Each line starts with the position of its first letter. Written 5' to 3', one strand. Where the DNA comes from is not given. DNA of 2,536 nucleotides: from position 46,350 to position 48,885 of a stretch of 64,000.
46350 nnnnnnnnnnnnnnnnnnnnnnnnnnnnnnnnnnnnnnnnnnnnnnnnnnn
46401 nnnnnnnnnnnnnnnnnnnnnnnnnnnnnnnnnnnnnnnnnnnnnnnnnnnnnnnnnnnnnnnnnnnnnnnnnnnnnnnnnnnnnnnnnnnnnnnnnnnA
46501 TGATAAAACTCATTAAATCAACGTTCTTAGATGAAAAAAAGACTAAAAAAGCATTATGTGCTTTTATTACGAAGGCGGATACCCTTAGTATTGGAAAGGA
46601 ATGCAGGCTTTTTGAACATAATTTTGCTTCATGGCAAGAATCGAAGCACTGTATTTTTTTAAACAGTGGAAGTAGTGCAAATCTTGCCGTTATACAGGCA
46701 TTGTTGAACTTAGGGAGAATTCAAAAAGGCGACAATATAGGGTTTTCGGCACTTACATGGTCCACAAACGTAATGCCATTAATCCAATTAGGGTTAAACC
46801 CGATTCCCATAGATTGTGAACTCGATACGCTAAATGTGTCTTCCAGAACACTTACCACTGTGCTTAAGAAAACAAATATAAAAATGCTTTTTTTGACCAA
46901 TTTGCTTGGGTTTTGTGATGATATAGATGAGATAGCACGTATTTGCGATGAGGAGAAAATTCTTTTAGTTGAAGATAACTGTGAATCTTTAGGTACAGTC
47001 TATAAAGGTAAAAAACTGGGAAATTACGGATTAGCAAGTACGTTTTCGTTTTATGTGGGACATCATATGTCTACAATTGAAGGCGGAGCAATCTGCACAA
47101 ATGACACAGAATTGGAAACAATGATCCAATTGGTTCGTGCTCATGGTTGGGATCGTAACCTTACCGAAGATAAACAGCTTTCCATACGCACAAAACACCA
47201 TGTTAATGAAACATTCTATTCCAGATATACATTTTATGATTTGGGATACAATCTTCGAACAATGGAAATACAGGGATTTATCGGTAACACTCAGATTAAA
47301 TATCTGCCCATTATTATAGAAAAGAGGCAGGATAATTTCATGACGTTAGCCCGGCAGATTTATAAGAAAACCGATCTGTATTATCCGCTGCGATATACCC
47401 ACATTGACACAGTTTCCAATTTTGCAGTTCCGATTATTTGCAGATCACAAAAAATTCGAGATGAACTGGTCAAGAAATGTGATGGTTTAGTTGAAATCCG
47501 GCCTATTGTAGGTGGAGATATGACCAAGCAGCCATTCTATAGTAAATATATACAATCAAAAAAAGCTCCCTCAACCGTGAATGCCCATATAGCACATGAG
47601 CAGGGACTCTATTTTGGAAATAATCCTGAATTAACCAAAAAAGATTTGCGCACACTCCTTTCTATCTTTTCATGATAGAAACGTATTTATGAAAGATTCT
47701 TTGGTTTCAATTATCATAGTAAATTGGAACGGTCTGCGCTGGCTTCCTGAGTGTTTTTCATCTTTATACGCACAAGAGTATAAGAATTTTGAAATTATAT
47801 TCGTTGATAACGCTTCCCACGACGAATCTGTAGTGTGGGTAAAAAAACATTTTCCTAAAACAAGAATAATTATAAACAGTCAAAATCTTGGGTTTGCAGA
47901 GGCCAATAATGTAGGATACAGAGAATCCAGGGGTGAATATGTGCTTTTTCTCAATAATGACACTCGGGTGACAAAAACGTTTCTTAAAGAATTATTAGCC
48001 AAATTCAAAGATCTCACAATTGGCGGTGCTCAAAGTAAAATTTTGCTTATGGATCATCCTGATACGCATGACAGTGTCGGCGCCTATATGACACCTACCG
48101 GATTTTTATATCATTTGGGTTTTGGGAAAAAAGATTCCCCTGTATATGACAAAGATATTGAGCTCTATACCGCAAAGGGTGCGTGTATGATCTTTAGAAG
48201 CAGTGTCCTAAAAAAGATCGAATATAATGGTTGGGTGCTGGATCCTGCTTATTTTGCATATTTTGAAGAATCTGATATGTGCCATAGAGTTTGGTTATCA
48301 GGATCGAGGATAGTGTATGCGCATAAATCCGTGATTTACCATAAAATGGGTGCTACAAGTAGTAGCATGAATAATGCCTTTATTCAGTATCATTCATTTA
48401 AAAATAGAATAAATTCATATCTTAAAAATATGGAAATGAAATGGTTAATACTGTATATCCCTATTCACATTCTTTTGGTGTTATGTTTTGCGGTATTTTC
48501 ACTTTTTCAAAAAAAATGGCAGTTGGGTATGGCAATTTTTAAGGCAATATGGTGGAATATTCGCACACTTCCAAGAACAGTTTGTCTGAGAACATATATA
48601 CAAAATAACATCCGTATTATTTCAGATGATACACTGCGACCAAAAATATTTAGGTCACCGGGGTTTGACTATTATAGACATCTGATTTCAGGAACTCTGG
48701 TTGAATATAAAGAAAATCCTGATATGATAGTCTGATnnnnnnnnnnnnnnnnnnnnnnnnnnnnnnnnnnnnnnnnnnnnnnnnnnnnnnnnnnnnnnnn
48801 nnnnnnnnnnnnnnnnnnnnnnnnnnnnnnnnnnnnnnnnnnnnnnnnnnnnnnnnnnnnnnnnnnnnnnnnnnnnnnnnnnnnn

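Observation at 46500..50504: His-variant DegT-family 3-dehydratase (ColD/RfbH-like) paired with an Fcl/ColC-like reductase: a possible 3,6-dideoxyhexose (colitose-like) branch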

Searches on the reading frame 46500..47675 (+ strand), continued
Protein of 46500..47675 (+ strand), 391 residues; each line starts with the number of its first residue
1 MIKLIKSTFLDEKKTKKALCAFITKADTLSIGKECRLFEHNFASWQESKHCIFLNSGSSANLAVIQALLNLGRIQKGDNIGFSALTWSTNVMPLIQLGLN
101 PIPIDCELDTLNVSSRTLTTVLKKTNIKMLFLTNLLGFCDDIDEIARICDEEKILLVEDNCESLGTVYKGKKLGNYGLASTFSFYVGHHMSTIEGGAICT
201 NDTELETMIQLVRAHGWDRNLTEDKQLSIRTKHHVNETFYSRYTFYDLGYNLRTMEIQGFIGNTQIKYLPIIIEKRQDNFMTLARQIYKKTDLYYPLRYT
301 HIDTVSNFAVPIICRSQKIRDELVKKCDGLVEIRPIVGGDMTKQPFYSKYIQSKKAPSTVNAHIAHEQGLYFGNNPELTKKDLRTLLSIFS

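Call 88: fold_search(model_id=the predicted structure, library=pdb)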
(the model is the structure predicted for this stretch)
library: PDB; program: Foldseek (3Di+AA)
matches with E <= 10: 1778; with E <= 0.001: 1287
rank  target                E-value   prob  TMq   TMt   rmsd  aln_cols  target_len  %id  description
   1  3b8x_B                5.1e-23  1.00  0.78  0.78   5.4       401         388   30  Crystal structure of GDP-4-keto-6-deoxymannose-3-dehydratase (ColD) H188N mutant with bound GDP-perosamine (released 2007-11-27)
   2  3gr9_A                9.2e-23  1.00  0.78  0.79   6.2       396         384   31  Crystal structure of ColD H188K S187N (released 2009-06-16)
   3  2gms_B                1.0e-22  1.00  0.79  0.79   5.5       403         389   30  E coli GDP-4-keto-6-deoxy-D-mannose-3-dehydratase with bound hydrated PLP (released 2006-09-05)
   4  2gms_A                2.5e-22  1.00  0.78  0.78   6.4       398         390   31  E coli GDP-4-keto-6-deoxy-D-mannose-3-dehydratase with bound hydrated PLP (released 2006-09-05)
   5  3b8x_A                2.9e-22  1.00  0.79  0.80   6.1       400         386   31  Crystal structure of GDP-4-keto-6-deoxymannose-3-dehydratase (ColD) H188N mutant with bound GDP-perosamine (released 2007-11-27)
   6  3gr9_G                3.9e-22  1.00  0.77  0.78   5.5       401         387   30  Crystal structure of ColD H188K S187N (released 2009-06-16)
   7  3gr9_B                7.5e-22  1.00  0.78  0.79   5.5       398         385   31  Crystal structure of ColD H188K S187N (released 2009-06-16)
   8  2r0t_A                8.9e-22  1.00  0.78  0.79   6.1       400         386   31  Crystal structure of GDP-4-keto-6-deoxymannose-3-dehydratase with a trapped PLP-glutamate geminal diamine (released 2007-12-18)
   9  3gr9_D                1.0e-21  1.00  0.77  0.79   6.4       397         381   30  Crystal structure of ColD H188K S187N (released 2009-06-16)
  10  3gr9_F                1.1e-21  1.00  0.78  0.79   5.5       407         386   29  Crystal structure of ColD H188K S187N (released 2009-06-16)
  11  3gr9_C                1.9e-21  1.00  0.78  0.79   6.2       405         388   31  Crystal structure of ColD H188K S187N (released 2009-06-16)
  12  3gr9_E                1.6e-20  1.00  0.76  0.78   6.4       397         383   30  Crystal structure of ColD H188K S187N (released 2009-06-16)
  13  7b0m                  3.4e-19  1.00  0.72  0.76   5.2       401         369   24  Sugar transaminase from a metagenome collected from troll oil field production water (released 2021-12-01)
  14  3dr4_B                4.6e-19  1.00  0.72  0.77   5.3       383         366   24  GDP-perosamine synthase K186A mutant from Caulobacter crescentus with bound sugar ligand (released 2008-10-14)
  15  2fni_A                5.8e-19  1.00  0.74  0.77   5.8       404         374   23  PseC aminotransferase involved in pseudoaminic acid biosynthesis (released 2006-01-24)
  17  3bcx_B                1.1e-18  1.00  0.75  0.70   6.1       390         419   28  E1 Dehydrase (released 2007-11-27)
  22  3bcx_A                1.9e-18  1.00  0.76  0.71   6.0       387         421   29  E1 Dehydrase (released 2007-11-27)
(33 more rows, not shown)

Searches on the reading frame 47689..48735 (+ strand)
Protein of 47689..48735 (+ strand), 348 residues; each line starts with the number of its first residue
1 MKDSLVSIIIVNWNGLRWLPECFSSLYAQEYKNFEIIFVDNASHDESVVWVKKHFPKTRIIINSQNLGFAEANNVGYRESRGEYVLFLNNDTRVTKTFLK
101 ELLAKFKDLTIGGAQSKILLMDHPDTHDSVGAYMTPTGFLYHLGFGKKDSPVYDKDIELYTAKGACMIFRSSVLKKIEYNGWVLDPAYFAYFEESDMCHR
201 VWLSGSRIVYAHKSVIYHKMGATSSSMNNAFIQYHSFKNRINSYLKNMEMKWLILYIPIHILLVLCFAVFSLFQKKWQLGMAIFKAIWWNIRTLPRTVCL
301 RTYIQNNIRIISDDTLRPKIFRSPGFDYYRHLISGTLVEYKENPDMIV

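Call 5: search_protein_families(library=pfam, proteins=[window:47689-48735:+])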
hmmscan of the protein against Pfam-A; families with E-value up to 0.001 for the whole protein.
window:47689-48735:+ (348 aa): 4 families
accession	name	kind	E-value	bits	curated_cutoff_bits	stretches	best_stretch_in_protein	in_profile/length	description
PF00535.33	Glycos_transf_2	-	1.1e-25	91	23.3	1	7-174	1-164/168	Glycosyl transferase family 2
PF13641.12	Glyco_tranf_2_3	-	2.6e-16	60.8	27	1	6-223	3-216/230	Glycosyltransferase like family 2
PF13632.12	Glyco_trans_2_3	-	3.3e-07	30.8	27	1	84-283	1-180/198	Glycosyl transferase family group 2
PF10111.15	Glyco_tranf_2_2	-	0.0004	20.4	27.3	1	18-103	14-103/276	Glycosyltransferase like family 2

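Call 6: search_protein_families(library=ncbifam, proteins=[window:47689-48735:+])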
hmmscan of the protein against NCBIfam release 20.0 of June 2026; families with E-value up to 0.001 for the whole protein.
window:47689-48735:+ (348 aa): 19 families
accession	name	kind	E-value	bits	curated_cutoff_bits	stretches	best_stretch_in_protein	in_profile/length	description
NF007482.0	PRK10073.1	equivalog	2.2e-16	59.8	423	1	4-127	6-133/334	glycosyltransferase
TIGR03965.1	mycofact_glyco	equivalog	3.1e-15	56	280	1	6-219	76-281/467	mycofactocin biosynthesis glycosyltransferase MftF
NF041875.1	EPS_EpsD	equivalog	2e-14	53.7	370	1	6-106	1-104/325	exopolysaccharide biosynthesis glycosyltransferase EpsD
NF038299.1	EPS_HpsN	equivalog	2.5e-13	49.7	425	1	5-246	2-245/317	hormogonium polysaccharide biosynthesis glycosyltransferase HpsN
TIGR03937.1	PgaC_IcaA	equivalog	4.5e-12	45.6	422.3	1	4-233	45-265/407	poly-beta-1,6-N-acetyl-D-glucosamine synthase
NF047683.1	TeichurnBiosyTuaG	equivalog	7.8e-12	45.4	400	1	3-101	5-106/252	teichuronic acid biosynthesis protein TuaG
TIGR04283.1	glyco_like_mftF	equivalog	3.2e-11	43.2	182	1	6-106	1-97/221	TIGR04283 family arsenosugar biosynthesis glycosyltransferase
NF050050.1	ProtGlycPglI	equivalog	9.3e-10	38.4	500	1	5-108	3-110/306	GalNAc(5)-diNAcBac-PP-undecaprenol beta-1,3-glucosyltransferase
TIGR03111.1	glyc2_xrt_Gpos1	hypoth_equivalog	6.3e-09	35.1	363.95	1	6-121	51-171/439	TIGR03111 family XrtG-associated glycosyltransferase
TIGR04242.1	nodulat_NodC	equivalog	2.4e-08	33.4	550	1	8-120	52-170/395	chitooligosaccharide synthase NodC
TIGR01556.1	rhamnosyltran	subfamily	6.7e-08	32.1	200.55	1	19-108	10-100/281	rhamnosyltransferase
NF041394.1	GtaseAglG_Halo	equivalog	2.5e-07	30.3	440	1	7-220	4-217/304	glucosyl-dolichyl phosphate glucuronosyltransferase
NF038302.1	EPS_HpsE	equivalog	3.6e-07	29.5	300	1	7-103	4-108/307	hormogonium polysaccharide biosynthesis glycosyltransferase HpsE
NF053739.1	GlytfEpsEBac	equivalog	5.2e-07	28.9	450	1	6-89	3-90/265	glycosyltransferase EpsE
NF007453.0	PRK10018.1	equivalog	6.2e-06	26.1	382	1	3-110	5-115/280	colanic acid biosynthesis glycosyltransferase WcaA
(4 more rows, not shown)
